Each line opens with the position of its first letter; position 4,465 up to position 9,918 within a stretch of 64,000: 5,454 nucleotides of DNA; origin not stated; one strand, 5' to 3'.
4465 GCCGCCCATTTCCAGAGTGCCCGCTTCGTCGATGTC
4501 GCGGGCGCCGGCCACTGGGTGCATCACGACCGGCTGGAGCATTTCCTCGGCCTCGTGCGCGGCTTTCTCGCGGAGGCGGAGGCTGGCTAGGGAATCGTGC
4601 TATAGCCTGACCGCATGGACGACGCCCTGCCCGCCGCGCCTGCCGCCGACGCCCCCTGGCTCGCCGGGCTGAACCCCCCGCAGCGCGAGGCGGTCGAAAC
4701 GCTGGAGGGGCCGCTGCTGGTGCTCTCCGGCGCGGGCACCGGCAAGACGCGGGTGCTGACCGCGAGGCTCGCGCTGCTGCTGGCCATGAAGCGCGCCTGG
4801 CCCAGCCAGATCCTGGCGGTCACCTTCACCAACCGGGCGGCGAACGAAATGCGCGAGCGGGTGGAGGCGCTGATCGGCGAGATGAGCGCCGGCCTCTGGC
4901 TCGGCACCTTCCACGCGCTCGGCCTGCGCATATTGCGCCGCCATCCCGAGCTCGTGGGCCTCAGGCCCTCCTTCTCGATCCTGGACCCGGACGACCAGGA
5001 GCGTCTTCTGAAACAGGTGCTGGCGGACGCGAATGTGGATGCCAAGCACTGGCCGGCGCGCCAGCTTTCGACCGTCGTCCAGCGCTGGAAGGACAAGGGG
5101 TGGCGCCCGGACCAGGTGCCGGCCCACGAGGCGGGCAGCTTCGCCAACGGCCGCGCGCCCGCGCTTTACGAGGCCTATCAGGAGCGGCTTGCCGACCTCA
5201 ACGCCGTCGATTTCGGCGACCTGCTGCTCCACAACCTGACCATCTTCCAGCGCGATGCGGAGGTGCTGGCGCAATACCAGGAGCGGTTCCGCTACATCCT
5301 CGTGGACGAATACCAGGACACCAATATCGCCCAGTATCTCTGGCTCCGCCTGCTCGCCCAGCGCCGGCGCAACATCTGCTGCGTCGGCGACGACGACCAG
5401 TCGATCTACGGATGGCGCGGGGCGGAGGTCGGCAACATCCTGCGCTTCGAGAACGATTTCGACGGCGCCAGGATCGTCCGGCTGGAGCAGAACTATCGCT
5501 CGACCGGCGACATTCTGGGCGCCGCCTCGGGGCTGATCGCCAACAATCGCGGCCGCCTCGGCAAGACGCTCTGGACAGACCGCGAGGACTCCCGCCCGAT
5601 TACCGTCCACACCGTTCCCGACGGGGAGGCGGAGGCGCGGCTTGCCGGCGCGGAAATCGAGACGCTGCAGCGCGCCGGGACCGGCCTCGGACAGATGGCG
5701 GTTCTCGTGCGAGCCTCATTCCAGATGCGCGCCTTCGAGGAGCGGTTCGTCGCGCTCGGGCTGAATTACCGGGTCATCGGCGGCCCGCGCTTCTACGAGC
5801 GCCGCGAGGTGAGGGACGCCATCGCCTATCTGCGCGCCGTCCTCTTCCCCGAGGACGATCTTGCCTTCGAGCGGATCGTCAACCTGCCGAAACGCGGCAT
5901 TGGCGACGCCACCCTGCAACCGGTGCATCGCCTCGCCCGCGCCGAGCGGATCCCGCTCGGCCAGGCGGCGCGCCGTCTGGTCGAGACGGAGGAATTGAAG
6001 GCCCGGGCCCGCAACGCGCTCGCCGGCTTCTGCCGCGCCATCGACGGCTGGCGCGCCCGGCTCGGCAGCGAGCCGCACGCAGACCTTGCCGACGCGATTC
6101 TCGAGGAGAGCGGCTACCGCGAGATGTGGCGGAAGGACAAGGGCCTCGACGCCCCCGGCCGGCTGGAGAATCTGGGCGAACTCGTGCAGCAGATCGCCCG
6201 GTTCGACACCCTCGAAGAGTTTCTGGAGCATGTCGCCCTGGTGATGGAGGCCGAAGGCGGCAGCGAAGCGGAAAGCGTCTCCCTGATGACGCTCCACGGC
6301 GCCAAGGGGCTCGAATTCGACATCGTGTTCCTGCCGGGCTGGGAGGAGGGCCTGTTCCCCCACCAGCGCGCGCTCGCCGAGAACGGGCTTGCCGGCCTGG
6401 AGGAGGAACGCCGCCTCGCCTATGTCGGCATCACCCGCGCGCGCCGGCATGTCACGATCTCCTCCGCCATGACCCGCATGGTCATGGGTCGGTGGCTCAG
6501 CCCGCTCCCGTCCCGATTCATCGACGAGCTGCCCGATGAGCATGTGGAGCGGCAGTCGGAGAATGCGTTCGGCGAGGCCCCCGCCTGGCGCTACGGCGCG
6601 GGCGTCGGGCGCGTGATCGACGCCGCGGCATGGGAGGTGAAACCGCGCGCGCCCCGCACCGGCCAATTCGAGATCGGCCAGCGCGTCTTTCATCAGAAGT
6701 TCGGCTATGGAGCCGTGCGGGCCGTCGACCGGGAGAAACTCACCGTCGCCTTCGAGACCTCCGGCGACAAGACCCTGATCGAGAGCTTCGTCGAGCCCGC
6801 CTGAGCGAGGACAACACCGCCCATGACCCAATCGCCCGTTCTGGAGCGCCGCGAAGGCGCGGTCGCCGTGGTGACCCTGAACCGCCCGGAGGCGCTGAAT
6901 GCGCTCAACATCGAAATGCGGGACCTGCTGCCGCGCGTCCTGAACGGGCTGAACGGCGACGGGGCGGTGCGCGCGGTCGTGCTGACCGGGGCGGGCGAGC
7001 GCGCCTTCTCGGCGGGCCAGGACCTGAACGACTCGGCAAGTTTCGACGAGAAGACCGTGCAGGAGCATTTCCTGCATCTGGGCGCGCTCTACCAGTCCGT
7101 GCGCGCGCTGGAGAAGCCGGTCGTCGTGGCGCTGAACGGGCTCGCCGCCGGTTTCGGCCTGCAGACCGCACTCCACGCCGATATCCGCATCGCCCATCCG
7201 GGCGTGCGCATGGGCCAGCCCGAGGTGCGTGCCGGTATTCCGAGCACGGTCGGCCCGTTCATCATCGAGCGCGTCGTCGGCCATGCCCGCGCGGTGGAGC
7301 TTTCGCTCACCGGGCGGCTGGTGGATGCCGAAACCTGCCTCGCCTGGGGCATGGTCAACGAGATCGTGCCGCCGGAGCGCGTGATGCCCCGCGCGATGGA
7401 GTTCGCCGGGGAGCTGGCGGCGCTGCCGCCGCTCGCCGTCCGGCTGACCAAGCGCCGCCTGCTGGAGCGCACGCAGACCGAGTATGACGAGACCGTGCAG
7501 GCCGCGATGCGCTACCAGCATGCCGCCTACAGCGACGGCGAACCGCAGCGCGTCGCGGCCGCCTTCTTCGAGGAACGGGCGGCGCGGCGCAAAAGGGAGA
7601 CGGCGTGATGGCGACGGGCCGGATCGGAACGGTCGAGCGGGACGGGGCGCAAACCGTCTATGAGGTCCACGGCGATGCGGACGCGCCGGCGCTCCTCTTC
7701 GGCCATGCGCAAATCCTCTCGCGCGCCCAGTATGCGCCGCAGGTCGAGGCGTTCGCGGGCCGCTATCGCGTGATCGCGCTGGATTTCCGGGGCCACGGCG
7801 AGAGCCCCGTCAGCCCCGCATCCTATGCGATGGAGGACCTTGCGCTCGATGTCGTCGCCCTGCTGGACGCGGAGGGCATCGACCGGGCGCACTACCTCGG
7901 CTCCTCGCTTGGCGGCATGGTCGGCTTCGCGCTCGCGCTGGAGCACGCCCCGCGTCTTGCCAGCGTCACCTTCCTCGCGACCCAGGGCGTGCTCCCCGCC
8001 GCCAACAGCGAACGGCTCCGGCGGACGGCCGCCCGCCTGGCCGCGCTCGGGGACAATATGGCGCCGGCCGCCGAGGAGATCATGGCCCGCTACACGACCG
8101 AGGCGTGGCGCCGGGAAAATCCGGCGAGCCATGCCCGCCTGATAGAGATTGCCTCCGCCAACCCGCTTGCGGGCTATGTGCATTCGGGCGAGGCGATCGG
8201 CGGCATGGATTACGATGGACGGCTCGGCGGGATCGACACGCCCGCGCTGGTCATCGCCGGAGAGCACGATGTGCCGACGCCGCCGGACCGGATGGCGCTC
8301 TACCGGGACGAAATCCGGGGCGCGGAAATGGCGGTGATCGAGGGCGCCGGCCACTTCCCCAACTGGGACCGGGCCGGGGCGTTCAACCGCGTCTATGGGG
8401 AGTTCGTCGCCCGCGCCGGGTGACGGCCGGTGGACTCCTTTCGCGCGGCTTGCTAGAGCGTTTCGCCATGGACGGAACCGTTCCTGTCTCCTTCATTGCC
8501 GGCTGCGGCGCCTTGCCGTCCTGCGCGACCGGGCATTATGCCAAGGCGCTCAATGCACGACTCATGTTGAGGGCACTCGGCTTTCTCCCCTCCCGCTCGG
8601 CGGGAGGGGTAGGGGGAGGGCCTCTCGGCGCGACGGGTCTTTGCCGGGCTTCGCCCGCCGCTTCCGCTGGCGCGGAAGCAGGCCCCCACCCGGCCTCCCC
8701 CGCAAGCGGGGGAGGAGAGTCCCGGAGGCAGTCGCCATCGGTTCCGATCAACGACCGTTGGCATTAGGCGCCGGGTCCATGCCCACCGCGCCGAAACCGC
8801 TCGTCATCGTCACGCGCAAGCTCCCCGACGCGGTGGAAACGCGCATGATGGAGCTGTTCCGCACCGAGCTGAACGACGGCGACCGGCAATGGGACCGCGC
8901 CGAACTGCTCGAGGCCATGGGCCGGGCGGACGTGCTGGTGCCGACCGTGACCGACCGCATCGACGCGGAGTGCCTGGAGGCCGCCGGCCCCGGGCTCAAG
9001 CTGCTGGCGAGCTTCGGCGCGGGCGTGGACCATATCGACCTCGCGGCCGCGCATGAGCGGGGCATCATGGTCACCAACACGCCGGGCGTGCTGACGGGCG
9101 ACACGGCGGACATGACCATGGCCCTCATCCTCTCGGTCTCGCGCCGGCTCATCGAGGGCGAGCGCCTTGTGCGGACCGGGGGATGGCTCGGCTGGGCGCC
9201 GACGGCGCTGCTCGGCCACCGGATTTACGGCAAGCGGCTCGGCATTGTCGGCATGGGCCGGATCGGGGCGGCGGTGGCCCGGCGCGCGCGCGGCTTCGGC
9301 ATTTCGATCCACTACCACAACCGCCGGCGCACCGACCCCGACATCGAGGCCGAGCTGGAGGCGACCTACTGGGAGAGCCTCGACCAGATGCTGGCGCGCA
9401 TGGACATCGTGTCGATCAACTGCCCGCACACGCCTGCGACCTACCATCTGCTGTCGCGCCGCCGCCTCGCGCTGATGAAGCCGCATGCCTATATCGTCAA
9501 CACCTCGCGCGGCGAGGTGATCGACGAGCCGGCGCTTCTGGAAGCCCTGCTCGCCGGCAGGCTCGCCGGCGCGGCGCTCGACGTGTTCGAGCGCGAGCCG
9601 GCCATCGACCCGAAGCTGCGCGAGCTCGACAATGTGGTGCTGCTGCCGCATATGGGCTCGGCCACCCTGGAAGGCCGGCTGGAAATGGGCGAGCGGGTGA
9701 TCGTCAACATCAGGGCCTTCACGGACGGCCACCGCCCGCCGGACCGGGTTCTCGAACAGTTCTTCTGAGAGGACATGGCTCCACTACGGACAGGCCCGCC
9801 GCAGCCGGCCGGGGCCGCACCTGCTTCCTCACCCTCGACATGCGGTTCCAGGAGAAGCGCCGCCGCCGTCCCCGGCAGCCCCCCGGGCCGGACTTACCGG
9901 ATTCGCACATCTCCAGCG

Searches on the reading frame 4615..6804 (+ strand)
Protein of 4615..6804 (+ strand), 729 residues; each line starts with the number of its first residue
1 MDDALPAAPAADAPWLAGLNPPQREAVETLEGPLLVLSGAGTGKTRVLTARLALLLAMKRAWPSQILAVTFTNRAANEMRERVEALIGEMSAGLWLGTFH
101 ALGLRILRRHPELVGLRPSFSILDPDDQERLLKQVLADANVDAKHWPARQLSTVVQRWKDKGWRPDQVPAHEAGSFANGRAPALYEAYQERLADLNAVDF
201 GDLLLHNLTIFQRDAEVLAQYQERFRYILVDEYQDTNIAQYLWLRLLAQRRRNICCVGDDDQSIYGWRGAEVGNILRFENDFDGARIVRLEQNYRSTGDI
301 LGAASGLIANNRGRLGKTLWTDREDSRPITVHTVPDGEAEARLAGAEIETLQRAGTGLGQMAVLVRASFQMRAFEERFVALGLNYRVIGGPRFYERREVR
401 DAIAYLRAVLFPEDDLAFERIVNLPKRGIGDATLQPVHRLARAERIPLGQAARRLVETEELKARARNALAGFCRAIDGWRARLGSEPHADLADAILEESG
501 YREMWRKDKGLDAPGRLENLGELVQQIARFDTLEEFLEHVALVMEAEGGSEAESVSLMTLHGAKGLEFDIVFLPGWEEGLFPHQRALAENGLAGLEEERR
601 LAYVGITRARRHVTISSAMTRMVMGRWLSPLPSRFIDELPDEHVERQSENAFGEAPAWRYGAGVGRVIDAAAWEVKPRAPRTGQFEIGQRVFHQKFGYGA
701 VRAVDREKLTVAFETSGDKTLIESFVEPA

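Call 65: search_protein_families(library=pfam, proteins=[window:4615-6804:+], max_evalue=0.00001)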
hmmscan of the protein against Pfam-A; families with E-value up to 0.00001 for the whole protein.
window:4615-6804:+ (729 aa): 5 families
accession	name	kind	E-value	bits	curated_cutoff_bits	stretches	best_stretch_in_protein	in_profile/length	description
PF00580.27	UvrD-helicase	-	4.2e-89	299.3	23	1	19-282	1-270/271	UvrD/REP helicase N-terminal domain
PF13361.12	UvrD_C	-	8.7e-62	210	25.6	1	288-618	1-348/350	UvrD-like helicase C-terminal domain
PF13245.12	AAA_19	-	8.6e-23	81.4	25.1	1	23-266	1-132/134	AAA domain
PF13538.12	UvrD_C_2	-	1e-07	32.2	27.4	0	595-615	31-51/52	UvrD-like helicase C-terminal domain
PF13604.12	AAA_30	-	2.4e-07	31.1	27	0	19-84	2-67/191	AAA domain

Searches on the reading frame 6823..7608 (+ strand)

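Call 65: search_protein_families(library=pfam, proteins=[window:6823-7608:+], max_evalue=0.00001)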
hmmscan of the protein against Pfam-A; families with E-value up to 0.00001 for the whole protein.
window:6823-7608:+ (261 aa): 2 families
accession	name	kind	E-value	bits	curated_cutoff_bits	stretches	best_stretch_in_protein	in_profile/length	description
PF00378.25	ECH_1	-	1.9e-47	162.2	27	1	10-253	2-245/251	Enoyl-CoA hydratase/isomerase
PF16113.10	ECH_2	-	5.5e-30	105.4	27.2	1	15-201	2-187/335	Enoyl-CoA hydratase/isomerase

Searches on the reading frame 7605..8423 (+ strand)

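Call 65: search_protein_families(library=pfam, proteins=[window:7605-8423:+], max_evalue=0.00001)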
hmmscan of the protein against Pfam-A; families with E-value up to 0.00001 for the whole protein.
window:7605-8423:+ (272 aa): 3 families
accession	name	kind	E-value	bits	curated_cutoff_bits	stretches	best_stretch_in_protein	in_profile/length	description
PF00561.26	Abhydrolase_1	-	3.5e-28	99.4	25.8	1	28-256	1-244/245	alpha/beta hydrolase fold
PF12697.13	Abhydrolase_6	-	4.9e-17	63.8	26.3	1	44-262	18-216/217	Alpha/beta hydrolase family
PF12146.15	Hydrolase_4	-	1.6e-09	37.8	27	1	43-250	20-232/239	Serine aminopeptidase, S33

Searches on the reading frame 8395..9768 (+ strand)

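Call 65: search_protein_families(library=pfam, proteins=[window:8395-9768:+], max_evalue=0.00001)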
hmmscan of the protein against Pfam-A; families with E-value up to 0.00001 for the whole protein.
window:8395-9768:+ (457 aa): 2 families
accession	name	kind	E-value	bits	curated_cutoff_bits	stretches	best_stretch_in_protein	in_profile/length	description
PF02826.25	2-Hacid_dh_C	-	2.6e-61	206.5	25.1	1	242-421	1-178/178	D-isomer specific 2-hydroxyacid dehydrogenase, NAD binding domain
PF00389.36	2-Hacid_dh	-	1.5e-29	102.8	24.6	1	148-452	8-133/134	D-isomer specific 2-hydroxyacid dehydrogenase, catalytic domain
